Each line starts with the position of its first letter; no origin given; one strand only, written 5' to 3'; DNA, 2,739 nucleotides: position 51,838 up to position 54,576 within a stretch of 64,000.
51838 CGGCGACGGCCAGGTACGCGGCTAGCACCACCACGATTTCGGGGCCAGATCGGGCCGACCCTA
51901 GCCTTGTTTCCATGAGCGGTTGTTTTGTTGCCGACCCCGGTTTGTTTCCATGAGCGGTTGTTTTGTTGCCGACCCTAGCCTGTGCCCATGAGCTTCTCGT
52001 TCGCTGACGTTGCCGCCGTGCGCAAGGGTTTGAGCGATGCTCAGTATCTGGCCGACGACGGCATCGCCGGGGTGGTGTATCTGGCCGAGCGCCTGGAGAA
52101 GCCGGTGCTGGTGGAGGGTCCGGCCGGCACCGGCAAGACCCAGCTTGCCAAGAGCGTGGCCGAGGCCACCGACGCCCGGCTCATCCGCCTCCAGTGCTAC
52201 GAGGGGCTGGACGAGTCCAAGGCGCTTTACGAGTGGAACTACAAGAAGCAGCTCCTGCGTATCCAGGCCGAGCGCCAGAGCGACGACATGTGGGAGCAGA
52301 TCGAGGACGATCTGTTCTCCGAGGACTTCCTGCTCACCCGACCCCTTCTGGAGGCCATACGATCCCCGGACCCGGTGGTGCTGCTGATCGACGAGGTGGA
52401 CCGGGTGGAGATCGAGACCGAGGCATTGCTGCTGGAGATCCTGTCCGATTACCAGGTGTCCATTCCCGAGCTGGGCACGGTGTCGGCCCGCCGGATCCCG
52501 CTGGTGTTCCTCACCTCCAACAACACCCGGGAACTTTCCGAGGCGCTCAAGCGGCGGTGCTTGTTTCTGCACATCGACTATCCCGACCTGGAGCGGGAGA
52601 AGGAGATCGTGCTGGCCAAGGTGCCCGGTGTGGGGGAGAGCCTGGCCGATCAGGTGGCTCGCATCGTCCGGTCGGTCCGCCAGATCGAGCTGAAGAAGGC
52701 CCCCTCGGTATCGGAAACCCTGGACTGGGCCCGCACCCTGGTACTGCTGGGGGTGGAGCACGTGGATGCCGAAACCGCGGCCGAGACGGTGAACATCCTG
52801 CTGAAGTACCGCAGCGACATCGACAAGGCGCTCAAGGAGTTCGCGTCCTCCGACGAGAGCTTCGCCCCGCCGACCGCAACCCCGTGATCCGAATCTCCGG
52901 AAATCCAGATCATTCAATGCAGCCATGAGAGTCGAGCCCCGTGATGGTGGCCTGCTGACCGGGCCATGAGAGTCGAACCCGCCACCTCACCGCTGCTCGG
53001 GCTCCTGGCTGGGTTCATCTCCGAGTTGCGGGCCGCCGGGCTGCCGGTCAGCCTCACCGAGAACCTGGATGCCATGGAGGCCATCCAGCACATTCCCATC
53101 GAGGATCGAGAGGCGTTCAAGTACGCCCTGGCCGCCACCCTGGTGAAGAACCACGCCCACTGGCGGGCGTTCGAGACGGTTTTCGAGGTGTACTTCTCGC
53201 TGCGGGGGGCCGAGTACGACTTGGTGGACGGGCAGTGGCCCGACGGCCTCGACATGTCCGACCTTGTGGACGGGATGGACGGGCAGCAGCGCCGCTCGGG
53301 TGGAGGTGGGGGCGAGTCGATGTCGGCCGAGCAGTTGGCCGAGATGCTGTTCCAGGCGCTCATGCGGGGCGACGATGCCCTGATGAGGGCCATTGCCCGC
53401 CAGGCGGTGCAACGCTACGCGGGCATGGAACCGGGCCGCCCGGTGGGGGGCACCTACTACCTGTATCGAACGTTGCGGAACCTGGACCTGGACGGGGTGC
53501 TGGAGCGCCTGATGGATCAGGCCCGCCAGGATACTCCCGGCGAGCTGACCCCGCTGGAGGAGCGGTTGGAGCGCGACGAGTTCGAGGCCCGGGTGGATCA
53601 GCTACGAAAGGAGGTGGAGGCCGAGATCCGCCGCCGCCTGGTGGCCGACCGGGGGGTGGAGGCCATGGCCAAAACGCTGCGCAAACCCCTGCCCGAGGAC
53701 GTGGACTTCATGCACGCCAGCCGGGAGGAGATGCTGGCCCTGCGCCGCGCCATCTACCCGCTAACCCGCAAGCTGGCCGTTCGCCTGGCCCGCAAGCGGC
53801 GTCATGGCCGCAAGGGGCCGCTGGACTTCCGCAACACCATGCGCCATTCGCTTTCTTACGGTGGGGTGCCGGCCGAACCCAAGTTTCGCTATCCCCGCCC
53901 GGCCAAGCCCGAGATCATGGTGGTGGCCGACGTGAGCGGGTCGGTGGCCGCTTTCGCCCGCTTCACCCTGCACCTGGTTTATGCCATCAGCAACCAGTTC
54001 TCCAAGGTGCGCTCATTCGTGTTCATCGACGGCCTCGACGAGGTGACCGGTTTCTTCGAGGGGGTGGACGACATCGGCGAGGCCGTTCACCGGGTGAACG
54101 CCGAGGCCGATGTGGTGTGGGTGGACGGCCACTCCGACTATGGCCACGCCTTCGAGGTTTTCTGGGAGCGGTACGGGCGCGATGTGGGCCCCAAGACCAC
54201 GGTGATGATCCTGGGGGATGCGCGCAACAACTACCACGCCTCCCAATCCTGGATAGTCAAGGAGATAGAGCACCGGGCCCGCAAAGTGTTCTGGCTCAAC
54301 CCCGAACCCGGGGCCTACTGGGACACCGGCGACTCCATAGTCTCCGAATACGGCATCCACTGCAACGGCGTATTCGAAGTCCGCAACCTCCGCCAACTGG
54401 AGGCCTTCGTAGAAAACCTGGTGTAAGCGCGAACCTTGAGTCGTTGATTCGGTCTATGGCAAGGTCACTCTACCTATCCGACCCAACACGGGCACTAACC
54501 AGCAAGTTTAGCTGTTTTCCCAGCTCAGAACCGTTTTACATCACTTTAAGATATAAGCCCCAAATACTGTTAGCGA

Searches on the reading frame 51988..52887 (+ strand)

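Call 51: search_protein_families(library=pfam, proteins=[window:51988-52887:+], max_evalue=0.00001)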
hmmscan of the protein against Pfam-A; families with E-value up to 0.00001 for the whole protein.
window:51988-52887:+ (299 aa): 7 families
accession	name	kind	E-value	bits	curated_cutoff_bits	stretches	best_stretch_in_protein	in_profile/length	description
PF07728.20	AAA_5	-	4.3e-13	49.9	22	1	39-191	1-139/139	AAA domain (dynein-related subfamily)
PF00004.35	AAA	-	8.1e-13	49.4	21.2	1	40-191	1-123/131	ATPase family associated with various cellular activities (AAA)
PF13401.12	AAA_22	-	1.5e-08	35.5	27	1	38-154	6-113/130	AAA domain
PF13191.12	AAA_16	-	2.8e-07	31.6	32.6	1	39-153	26-157/167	AAA ATPase domain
PF07726.17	AAA_3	-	4.7e-07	30.2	27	0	40-72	2-34/131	ATPase family associated with various cellular activities (AAA)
PF07724.20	AAA_2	-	9e-07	29.5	27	1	40-185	6-131/166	AAA domain (Cdc48 subfamily)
PF05496.18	RuvB_N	-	9.2e-06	25.9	27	0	131-170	87-126/159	Holliday junction DNA helicase RuvB P-loop domain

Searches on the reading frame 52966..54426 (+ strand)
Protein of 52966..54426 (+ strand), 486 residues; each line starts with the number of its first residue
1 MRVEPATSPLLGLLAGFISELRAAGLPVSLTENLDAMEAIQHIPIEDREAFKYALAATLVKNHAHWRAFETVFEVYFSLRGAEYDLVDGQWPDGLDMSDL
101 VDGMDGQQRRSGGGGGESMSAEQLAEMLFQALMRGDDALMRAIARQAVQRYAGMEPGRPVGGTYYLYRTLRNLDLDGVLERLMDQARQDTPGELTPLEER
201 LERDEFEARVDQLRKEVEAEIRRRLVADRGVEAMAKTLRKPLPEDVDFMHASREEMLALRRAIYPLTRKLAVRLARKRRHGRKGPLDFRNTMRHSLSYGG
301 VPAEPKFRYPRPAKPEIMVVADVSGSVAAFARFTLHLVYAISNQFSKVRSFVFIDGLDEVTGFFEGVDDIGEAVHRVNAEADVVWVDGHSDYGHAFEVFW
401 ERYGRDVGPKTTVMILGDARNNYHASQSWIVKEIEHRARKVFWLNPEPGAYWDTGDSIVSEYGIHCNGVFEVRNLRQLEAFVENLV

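Call 51: search_protein_families(library=pfam, proteins=[window:52966-54426:+], max_evalue=0.00001)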
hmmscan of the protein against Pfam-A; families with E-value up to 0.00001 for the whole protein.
window:52966-54426:+ (486 aa): 1 family
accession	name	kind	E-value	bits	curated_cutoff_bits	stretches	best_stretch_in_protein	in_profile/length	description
PF05762.20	VWA_CoxE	-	1.9e-43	148.9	26.4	1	259-479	1-220/222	VWA domain containing CoxE-like protein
